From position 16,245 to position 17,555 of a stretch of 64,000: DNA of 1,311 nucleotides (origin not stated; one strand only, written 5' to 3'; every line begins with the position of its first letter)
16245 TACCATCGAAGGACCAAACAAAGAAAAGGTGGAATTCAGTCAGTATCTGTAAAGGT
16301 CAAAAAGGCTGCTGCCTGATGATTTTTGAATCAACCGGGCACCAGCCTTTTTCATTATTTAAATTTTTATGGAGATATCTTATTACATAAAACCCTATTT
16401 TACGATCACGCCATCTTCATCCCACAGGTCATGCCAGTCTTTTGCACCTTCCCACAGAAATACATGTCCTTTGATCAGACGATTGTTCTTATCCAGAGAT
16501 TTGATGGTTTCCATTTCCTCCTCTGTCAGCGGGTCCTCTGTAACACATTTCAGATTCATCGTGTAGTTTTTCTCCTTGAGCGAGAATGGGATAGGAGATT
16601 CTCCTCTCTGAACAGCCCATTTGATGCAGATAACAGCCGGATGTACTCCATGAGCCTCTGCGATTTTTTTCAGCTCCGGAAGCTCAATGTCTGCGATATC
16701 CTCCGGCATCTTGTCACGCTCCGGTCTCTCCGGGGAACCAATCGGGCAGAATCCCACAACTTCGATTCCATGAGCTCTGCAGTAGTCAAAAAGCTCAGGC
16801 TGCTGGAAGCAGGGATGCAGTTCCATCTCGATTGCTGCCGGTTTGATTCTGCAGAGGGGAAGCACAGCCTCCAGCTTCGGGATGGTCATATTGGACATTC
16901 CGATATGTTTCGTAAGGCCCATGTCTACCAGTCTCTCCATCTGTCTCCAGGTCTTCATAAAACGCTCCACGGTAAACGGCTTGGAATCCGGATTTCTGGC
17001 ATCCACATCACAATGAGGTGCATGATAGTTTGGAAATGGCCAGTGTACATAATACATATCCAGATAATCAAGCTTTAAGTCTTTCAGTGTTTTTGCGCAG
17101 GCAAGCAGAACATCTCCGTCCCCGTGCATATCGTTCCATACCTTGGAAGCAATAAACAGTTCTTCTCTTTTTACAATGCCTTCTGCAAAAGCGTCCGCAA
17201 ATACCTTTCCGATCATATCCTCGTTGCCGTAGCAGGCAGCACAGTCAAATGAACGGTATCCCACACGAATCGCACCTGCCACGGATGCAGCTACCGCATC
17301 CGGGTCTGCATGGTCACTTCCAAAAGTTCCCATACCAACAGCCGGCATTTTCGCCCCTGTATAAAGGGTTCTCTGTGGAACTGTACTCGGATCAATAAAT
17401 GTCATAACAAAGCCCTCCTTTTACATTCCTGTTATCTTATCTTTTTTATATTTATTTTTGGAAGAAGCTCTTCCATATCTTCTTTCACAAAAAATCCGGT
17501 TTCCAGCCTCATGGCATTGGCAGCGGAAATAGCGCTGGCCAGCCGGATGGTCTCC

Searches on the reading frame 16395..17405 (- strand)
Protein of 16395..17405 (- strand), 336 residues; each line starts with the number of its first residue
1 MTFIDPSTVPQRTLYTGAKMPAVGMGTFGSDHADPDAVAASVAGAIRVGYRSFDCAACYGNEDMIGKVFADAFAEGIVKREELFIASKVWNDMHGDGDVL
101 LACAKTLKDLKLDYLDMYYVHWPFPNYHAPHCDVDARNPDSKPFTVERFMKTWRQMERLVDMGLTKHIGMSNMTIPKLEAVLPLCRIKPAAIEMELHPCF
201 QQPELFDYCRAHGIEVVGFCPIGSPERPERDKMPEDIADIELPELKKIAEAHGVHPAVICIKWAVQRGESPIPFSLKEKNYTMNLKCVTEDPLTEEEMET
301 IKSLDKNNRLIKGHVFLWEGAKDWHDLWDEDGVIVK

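Call 19: search_protein_families(library=pfam, proteins=[window:16395-17405:-], max_evalue=0.00001)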
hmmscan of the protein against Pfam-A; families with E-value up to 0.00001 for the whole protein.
window:16395-17405:- (336 aa): 1 family
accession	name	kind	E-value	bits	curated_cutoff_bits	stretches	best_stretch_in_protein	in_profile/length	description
PF00248.27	Aldo_ket_red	-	1e-50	173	24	1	23-305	4-290/291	Aldo/keto reductase family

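Call 39: search_solved_structures(query=window:16395-17405:-, max_evalue=1e-20)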
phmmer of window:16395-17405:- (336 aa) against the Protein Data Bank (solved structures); distinct sequences matched with E-value up to 1e-20: 143 (the best 60 are shown).
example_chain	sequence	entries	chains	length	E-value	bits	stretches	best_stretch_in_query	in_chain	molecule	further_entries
2alr_A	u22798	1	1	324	5.8e-61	209.8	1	14-311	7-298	ALDEHYDE REDUCTASE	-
4gac_A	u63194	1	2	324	7.7e-61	209.3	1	13-312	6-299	Alcohol dehydrogenase [NADP(+)]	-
1ae4_A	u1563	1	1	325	4.6e-60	206.8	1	14-311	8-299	ALDEHYDE REDUCTASE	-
1cwn_A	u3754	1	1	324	4.7e-60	206.8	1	14-311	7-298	ALDEHYDE REDUCTASE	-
3cv7_A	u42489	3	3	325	6.2e-60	206.4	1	14-311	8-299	Alcohol dehydrogenase | Alcohol dehydrogenase [NADP+]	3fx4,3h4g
7w1x_A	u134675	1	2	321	9.5e-60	205.8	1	13-329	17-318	AKR4-1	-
1hqt_A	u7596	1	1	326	2.3e-59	204.5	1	14-311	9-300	ALDEHYDE REDUCTASE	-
7s5f_B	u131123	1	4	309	5.3e-59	203.3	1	13-309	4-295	Manose-6-phosphate reductase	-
8a4n_A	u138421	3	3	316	1.1e-58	202.3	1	14-313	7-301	Aldo-keto reductase family 1 member B1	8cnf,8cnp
8b3n_A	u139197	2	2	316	1.3e-58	202.1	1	14-313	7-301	Aldo-keto reductase family 1 member B1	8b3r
8aqg_A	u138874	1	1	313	1.3e-58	202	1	14-313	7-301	Aldo-keto reductase family 1 member B1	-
1az1_A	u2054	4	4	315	1.9e-58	201.4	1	14-310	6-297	ALDOSE REDUCTASE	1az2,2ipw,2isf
2pdb_A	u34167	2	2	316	2.1e-58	201.3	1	14-310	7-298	Aldose reductase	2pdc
8aqp_A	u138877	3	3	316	2.3e-58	201.2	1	14-310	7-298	Aldo-keto reductase family 1 member B1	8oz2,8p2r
8b34_A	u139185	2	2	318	2.4e-58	201.2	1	14-310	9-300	Aldo-keto reductase family 1 member B1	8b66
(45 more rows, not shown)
